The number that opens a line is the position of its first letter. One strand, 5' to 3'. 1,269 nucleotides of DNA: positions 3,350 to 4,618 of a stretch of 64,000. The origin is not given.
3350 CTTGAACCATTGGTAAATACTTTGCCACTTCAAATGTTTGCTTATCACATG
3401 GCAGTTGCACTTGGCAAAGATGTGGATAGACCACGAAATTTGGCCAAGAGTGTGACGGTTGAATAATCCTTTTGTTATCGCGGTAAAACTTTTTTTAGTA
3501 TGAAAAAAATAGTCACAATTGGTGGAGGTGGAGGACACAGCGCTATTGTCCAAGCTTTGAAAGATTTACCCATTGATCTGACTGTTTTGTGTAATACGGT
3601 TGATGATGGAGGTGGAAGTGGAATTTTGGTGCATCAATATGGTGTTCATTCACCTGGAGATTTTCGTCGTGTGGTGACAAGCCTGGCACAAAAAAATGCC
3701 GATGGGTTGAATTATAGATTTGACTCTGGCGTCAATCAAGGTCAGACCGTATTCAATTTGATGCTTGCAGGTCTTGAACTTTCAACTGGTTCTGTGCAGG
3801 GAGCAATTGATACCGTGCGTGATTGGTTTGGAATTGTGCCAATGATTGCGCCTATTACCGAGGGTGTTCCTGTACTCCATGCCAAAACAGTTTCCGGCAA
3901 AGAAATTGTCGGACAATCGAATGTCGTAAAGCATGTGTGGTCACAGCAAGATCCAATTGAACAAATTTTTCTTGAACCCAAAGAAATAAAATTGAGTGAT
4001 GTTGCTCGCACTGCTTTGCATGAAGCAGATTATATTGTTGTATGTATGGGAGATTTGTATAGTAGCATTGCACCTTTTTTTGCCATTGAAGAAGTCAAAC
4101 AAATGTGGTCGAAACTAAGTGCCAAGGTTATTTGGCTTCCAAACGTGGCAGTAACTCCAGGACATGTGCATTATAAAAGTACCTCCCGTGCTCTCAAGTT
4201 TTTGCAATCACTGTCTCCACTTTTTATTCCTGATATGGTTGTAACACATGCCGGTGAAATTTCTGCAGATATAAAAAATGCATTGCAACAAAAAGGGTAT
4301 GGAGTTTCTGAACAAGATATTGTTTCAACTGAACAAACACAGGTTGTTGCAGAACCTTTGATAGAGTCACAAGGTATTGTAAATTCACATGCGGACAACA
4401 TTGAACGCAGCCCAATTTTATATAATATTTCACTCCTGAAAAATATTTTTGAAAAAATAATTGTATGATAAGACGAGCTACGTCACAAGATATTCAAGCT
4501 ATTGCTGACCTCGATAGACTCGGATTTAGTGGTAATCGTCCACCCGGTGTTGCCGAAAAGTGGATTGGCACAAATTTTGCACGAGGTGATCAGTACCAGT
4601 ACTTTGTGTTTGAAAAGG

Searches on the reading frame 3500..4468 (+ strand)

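Call 123: search_protein_families(library=pfam, proteins=[window:3500-4468:+], max_evalue=0.00001)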
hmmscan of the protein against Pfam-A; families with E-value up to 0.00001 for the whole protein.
window:3500-4468:+ (322 aa): 1 family
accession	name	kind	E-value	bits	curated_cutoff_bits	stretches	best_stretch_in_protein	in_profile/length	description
PF01933.23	CofD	-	3.1e-47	161.6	30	1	4-287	1-289/290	2-phospho-L-lactate transferase CofD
